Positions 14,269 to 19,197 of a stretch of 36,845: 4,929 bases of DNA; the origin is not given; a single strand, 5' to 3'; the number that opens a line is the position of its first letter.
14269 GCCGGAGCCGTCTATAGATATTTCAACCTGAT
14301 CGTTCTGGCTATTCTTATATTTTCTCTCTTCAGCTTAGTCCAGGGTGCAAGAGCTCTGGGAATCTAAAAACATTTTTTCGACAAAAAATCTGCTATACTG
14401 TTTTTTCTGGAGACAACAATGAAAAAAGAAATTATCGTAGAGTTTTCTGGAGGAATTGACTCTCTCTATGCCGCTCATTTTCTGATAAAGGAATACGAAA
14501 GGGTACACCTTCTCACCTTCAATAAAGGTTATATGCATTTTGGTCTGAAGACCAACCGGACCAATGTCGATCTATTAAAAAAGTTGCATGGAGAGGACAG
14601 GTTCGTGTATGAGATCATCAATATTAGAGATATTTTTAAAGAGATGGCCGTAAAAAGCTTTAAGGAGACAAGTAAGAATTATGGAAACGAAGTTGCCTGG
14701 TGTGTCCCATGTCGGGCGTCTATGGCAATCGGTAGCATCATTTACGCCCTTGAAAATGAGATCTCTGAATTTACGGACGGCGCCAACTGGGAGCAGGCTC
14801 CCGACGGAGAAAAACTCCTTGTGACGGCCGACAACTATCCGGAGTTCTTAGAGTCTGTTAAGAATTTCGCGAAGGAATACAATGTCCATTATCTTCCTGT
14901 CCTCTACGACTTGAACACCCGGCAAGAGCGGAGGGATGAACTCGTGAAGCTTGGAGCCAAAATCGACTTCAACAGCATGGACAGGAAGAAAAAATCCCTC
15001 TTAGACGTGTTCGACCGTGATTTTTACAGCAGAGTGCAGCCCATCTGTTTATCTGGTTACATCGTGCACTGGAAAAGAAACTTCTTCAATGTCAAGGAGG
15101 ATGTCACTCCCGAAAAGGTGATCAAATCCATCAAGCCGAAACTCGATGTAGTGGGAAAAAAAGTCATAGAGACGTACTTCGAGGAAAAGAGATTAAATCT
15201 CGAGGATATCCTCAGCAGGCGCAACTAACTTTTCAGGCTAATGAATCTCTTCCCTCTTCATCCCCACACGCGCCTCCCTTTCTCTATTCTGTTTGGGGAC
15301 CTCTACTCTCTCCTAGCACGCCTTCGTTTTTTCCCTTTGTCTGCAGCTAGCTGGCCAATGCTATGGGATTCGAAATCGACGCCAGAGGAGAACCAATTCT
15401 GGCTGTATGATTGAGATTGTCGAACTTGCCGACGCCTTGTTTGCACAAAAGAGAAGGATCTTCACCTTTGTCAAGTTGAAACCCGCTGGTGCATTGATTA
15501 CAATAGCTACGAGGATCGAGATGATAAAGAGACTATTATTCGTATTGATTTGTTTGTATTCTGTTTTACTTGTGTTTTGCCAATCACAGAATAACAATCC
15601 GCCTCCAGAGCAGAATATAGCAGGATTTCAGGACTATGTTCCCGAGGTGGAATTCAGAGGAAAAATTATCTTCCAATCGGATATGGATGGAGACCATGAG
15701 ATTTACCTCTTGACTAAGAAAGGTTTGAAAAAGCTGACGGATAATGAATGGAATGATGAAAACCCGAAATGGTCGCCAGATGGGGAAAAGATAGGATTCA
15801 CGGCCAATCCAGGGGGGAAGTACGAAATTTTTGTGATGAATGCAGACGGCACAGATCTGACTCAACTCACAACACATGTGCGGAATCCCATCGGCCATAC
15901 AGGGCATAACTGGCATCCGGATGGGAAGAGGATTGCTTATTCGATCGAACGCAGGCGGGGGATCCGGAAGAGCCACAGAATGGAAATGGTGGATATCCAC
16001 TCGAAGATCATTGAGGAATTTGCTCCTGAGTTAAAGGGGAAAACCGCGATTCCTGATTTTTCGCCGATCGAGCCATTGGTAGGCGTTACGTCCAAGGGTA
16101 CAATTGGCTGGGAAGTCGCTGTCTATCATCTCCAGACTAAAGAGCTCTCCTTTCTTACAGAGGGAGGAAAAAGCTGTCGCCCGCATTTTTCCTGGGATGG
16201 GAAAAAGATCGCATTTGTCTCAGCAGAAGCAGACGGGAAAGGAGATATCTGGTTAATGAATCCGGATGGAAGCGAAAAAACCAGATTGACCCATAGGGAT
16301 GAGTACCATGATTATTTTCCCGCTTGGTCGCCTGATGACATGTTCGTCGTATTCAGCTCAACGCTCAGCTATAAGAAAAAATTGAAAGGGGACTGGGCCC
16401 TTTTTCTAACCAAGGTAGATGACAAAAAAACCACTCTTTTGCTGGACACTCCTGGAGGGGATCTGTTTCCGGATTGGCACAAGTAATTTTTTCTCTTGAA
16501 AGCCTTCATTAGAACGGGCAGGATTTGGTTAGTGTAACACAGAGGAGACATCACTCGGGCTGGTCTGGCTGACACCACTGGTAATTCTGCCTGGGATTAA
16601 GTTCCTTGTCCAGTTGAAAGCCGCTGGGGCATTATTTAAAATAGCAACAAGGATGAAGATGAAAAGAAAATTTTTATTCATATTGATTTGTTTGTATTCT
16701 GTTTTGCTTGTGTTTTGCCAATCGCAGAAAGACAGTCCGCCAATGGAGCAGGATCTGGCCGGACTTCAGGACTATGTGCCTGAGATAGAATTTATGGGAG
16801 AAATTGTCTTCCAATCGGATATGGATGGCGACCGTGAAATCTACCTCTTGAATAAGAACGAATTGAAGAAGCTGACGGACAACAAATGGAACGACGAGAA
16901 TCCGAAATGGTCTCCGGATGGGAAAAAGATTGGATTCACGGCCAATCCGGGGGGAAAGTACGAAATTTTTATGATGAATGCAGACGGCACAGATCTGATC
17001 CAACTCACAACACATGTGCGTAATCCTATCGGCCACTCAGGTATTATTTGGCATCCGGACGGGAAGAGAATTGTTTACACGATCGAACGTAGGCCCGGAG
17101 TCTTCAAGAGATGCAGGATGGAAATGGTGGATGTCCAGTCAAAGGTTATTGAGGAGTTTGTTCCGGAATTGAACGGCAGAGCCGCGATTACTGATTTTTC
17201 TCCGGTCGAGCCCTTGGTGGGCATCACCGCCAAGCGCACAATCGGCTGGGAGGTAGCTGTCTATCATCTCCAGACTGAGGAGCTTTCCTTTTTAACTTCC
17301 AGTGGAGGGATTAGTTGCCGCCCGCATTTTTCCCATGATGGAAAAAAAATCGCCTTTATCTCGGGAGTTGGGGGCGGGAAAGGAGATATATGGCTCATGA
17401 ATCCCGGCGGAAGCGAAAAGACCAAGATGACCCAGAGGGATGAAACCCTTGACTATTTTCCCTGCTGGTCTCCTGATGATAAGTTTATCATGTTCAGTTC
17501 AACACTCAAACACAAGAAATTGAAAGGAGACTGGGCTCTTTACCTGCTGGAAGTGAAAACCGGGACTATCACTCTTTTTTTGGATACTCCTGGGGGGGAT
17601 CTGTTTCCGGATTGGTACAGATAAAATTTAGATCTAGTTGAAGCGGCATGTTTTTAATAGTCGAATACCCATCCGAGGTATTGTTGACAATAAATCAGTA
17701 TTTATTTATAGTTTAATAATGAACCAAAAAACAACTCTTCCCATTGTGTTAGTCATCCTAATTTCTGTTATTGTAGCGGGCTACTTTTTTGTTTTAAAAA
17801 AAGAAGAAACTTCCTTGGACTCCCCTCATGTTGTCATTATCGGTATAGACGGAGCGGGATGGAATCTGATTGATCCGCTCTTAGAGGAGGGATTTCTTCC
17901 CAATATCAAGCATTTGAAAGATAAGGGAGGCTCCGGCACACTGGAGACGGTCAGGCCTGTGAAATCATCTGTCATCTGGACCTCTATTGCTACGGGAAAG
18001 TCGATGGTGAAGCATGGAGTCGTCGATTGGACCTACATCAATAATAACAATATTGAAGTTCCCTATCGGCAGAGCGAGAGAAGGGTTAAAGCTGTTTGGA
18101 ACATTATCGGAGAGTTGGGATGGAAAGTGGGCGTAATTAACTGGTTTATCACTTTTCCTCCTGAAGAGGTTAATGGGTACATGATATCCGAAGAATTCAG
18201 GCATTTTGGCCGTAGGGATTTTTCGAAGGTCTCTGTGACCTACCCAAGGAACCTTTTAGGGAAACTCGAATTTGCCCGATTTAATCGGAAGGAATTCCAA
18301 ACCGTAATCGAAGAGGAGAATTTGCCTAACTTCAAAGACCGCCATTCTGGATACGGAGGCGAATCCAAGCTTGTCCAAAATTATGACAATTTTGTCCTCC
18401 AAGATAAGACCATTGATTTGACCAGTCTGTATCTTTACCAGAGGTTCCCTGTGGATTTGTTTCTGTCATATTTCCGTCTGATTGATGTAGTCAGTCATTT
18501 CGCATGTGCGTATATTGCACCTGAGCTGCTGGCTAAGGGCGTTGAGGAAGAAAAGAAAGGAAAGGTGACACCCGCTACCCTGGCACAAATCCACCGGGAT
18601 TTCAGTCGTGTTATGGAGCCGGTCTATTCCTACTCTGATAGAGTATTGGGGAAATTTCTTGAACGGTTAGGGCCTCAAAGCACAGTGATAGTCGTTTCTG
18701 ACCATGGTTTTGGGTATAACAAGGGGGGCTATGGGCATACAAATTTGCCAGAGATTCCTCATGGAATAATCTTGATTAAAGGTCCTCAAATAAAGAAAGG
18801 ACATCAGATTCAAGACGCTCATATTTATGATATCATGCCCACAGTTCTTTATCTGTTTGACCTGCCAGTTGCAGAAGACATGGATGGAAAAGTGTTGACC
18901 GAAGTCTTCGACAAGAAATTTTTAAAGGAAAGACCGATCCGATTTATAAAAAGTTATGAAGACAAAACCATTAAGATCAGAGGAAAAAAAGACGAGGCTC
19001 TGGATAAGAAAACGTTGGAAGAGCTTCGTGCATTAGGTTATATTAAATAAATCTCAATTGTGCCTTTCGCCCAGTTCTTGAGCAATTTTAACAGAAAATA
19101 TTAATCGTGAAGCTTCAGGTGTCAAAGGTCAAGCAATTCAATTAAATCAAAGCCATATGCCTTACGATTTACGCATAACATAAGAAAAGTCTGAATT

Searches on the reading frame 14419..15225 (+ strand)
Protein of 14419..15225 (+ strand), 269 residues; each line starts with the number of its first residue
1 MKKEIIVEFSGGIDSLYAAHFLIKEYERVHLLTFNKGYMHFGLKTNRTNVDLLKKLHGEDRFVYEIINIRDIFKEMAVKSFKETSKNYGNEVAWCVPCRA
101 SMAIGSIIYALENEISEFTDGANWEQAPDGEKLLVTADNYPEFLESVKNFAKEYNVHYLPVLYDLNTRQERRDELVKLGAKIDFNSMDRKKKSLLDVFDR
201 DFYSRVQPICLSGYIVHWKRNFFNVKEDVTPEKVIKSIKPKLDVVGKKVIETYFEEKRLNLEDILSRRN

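Call 7: search_protein_families(library=pfam, proteins=[window:14419-15225:+], max_evalue=0.001)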
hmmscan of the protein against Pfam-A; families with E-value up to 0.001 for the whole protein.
window:14419-15225:+ (269 aa): 1 family
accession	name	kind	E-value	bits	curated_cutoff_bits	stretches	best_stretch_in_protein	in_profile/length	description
PF06508.19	QueC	-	0.0002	21.3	22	1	5-123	2-121/210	Queuosine biosynthesis protein QueC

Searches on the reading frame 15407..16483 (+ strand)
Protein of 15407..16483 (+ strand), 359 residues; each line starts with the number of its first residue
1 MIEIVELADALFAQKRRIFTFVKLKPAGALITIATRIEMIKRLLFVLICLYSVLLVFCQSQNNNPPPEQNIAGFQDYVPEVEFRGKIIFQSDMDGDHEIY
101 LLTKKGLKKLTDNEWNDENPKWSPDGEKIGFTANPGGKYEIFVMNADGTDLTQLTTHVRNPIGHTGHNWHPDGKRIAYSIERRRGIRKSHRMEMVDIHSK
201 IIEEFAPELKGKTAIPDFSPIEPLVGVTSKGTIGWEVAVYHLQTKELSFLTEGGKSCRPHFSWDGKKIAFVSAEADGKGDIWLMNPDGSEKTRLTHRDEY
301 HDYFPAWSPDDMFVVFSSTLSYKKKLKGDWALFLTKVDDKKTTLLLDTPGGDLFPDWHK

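Call 7: search_protein_families(library=pfam, proteins=[window:15407-16483:+], max_evalue=0.001)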
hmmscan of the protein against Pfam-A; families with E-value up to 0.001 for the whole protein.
window:15407-16483:+ (359 aa): 2 families
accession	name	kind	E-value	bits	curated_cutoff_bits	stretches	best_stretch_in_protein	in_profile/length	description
PF07676.18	PD40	-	6.7e-22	77.3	20.9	1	107-143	1-38/38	WD40-like Beta Propeller Repeat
PF00930.27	DPPIV_N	-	7.2e-08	32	22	0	88-170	16-109/354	Dipeptidyl peptidase IV (DPP IV) N-terminal region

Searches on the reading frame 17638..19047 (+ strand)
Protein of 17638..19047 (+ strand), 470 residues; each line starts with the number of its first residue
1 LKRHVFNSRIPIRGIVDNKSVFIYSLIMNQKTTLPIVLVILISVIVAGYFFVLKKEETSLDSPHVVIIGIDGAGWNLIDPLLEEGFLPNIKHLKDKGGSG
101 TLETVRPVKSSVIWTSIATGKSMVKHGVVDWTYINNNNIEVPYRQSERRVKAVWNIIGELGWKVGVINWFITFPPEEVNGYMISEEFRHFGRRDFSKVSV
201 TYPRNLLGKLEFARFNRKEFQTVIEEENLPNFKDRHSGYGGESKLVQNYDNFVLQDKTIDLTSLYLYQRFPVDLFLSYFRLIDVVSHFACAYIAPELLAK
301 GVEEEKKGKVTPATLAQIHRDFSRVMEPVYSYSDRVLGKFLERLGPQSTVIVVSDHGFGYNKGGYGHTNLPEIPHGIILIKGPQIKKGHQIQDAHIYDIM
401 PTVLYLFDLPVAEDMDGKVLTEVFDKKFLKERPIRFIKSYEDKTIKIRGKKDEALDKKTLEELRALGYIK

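Call 8: search_protein_families(library=pfam, proteins=[window:17638-19047:+], max_evalue=0.001)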
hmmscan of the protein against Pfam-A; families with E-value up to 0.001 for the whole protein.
window:17638-19047:+ (470 aa): 2 families
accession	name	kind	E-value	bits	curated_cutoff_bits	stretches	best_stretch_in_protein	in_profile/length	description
PF01663.27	Phosphodiest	-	2.3e-23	83.8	23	1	65-360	1-223/342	Type I phosphodiesterase / nucleotide pyrophosphatase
PF00884.28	Sulfatase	-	0.00027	20.8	25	1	331-408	211-300/301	Sulfatase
